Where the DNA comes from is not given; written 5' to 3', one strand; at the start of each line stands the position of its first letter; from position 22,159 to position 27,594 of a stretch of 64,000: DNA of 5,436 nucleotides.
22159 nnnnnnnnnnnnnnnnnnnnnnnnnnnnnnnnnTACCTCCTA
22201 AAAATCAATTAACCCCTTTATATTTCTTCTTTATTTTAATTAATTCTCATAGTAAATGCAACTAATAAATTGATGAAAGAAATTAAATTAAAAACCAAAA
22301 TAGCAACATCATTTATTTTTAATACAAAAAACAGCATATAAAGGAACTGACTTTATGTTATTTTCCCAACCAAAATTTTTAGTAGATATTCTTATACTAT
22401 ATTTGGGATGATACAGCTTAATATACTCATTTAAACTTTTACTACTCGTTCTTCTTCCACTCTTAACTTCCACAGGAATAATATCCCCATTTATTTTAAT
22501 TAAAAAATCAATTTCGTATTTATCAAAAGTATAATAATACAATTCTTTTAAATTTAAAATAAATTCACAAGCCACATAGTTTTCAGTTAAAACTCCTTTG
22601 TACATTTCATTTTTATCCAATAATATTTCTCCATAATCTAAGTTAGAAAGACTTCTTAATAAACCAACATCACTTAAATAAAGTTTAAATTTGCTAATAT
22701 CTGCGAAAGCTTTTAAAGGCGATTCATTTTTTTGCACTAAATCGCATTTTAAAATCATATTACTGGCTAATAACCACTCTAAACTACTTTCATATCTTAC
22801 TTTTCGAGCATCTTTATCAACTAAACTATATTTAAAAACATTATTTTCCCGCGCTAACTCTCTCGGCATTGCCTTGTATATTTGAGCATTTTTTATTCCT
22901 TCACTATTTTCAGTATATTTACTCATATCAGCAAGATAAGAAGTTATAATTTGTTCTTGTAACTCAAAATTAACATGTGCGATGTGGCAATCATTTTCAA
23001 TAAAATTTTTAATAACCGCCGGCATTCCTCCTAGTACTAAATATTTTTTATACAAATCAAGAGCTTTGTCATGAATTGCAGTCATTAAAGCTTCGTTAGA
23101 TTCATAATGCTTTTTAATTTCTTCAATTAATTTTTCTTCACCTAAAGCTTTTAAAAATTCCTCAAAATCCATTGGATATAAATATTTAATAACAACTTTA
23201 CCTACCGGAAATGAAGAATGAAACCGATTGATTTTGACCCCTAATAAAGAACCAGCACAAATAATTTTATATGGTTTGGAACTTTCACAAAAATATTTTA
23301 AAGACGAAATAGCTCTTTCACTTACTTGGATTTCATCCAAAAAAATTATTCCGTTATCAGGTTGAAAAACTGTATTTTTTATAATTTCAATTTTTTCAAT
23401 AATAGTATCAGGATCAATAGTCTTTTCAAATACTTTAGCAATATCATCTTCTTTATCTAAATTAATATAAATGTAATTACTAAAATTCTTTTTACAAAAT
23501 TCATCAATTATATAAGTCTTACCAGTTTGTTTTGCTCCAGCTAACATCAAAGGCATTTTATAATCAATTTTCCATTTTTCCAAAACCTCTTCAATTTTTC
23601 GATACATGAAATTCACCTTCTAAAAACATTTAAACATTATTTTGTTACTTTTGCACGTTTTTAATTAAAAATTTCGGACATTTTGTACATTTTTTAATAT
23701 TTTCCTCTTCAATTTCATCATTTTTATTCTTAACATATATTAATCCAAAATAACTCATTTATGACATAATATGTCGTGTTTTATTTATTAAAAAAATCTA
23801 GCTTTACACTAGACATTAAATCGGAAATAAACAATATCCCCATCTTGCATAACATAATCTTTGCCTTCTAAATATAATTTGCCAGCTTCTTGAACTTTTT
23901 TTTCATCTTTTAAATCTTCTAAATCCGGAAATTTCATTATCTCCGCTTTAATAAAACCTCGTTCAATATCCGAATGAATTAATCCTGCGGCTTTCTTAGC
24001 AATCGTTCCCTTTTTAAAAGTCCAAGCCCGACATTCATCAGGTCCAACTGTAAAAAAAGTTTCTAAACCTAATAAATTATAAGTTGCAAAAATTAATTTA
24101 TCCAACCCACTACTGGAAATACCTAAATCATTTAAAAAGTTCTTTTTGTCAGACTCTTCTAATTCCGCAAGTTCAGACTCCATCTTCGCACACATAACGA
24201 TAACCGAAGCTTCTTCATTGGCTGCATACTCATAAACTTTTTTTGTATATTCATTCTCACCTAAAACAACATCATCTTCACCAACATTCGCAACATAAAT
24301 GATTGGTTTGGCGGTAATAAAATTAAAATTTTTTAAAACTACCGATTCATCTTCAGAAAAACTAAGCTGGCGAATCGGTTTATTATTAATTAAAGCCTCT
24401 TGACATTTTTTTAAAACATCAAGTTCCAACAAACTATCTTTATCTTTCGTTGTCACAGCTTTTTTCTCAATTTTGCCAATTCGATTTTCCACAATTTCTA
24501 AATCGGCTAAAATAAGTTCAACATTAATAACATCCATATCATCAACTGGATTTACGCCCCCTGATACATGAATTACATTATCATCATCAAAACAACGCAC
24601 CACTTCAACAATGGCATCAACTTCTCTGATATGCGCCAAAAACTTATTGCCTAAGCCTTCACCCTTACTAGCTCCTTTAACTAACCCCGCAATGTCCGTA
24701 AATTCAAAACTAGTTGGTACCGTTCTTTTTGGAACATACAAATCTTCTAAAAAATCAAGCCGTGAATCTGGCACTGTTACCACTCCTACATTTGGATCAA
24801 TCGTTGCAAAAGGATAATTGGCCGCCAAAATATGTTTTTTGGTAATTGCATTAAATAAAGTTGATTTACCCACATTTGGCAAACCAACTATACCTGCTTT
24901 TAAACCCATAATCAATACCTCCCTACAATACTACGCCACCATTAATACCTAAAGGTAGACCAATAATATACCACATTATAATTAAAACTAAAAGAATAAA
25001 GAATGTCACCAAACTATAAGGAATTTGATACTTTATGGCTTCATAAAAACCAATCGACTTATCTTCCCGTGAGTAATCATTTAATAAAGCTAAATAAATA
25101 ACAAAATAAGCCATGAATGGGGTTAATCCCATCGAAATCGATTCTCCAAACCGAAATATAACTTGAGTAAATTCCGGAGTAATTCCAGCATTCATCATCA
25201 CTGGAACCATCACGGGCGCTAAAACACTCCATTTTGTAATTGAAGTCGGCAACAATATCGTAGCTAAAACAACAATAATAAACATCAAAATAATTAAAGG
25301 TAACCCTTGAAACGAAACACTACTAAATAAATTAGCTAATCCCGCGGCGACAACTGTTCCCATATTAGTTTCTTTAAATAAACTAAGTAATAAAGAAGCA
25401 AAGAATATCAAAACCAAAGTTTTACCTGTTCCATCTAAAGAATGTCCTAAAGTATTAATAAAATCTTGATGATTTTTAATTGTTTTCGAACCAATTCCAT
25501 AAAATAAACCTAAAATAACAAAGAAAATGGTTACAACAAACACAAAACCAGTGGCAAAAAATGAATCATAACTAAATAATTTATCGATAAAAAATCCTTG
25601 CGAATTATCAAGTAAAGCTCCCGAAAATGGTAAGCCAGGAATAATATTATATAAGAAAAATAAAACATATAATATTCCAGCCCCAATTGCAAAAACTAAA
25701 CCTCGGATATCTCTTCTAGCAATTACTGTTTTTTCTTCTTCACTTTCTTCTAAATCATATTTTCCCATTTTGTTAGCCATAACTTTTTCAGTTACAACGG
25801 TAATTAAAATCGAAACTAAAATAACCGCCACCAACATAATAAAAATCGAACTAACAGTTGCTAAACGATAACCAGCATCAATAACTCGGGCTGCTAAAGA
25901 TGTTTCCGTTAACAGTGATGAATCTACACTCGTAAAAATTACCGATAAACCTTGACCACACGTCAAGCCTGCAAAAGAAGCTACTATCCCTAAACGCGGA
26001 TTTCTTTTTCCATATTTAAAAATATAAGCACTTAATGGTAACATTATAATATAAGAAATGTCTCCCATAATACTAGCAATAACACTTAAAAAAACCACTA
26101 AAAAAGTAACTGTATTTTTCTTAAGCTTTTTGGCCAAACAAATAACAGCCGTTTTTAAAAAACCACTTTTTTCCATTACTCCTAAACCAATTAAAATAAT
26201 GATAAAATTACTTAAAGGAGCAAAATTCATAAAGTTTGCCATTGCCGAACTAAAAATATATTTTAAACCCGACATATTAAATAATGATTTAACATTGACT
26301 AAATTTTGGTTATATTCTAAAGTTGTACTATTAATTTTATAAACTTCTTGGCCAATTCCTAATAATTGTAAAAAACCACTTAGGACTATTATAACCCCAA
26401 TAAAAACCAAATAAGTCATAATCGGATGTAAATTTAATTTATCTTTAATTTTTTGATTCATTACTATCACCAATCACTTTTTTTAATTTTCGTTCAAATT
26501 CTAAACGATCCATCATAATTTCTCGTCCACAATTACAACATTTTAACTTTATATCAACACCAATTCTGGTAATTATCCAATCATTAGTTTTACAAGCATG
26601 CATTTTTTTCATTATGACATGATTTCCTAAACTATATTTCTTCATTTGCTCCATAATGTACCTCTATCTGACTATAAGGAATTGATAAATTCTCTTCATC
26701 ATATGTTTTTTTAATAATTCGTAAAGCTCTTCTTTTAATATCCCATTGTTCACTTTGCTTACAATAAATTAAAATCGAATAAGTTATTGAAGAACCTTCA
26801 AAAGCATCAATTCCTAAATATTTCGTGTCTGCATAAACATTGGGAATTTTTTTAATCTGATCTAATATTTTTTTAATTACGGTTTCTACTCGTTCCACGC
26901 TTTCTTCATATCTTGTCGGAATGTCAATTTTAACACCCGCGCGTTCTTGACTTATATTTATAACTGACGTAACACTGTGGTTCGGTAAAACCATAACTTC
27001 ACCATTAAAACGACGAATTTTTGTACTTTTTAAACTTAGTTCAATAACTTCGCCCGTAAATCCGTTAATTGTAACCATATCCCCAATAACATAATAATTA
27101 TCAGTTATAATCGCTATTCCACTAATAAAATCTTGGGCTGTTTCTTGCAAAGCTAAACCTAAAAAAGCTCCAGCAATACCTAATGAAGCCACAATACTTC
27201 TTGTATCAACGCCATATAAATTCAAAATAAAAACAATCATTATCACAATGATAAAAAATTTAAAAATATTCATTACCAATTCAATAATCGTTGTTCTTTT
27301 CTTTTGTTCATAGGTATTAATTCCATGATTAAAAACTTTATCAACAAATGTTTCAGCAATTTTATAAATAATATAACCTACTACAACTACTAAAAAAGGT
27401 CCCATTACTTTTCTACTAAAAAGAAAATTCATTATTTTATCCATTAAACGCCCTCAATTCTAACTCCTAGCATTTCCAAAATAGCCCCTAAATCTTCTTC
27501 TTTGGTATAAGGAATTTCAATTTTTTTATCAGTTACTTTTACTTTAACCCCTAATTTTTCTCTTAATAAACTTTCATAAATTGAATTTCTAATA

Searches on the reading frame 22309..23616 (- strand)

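Call 23: search_protein_families(library=pfam, proteins=[window:22309-23616:-], max_evalue=0.00001)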
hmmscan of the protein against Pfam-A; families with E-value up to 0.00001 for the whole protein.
window:22309-23616:- (435 aa): 2 families
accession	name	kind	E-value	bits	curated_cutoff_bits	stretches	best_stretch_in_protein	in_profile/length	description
PF13635.12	DUF4143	-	2.2e-27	96.2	28.1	1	230-387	3-160/160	Domain of unknown function (DUF4143)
PF13173.12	AAA_14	-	4.4e-24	85.4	27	1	22-155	4-129/129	AAA domain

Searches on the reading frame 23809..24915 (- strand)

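Call 23: search_protein_families(library=pfam, proteins=[window:23809-24915:-], max_evalue=0.00001)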
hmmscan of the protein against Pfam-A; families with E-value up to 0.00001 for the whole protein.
window:23809-24915:- (368 aa): 3 families
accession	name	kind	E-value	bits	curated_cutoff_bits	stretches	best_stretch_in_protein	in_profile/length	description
PF06071.19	YchF-GTPase_C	-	1.3e-36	125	27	1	284-367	1-84/84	Protein of unknown function (DUF933)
PF01926.29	MMR_HSR1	-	2.2e-22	79.7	21.9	1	7-109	2-85/113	50S ribosome-binding GTPase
PF02421.24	FeoB_N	-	2.2e-08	34.2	27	1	8-53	4-49/156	Ferrous iron transport protein B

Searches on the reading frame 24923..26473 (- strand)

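Call 23: search_protein_families(library=pfam, proteins=[window:24923-26473:-], max_evalue=0.00001)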
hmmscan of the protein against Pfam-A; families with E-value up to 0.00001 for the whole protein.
window:24923-26473:- (516 aa): 1 family
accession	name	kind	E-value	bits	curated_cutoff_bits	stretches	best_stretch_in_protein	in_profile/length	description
PF03806.19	ABG_transport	-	2.5e-92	310.2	27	1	16-512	15-498/502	AbgT putative transporter family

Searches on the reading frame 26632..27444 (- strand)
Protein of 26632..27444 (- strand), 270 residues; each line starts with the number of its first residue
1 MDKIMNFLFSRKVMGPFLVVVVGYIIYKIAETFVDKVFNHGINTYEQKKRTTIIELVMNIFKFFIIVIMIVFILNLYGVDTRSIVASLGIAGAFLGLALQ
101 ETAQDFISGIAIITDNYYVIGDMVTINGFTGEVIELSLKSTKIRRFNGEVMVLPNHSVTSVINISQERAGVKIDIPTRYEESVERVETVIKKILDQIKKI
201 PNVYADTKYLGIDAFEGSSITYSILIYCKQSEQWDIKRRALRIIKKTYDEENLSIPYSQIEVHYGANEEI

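Call 23: search_protein_families(library=pfam, proteins=[window:26632-27444:-], max_evalue=0.00001)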
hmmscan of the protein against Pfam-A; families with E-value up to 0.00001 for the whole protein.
window:26632-27444:- (270 aa): 3 families
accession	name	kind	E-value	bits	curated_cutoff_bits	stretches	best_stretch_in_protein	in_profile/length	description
PF00924.24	MS_channel_2nd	-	1.1e-17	64.3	20.2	1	102-165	2-67/68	Mechanosensitive ion channel, beta-domain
PF21088.3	MS_channel_1st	-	1.8e-08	34.6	23.1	1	59-100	1-42/42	Mechanosensitive ion channel, transmembrane helices 2/3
PF21082.3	MS_channel_3rd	-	6.9e-08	33.3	21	1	171-255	1-88/88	Mechanosensitive ion channel MscS, C-terminal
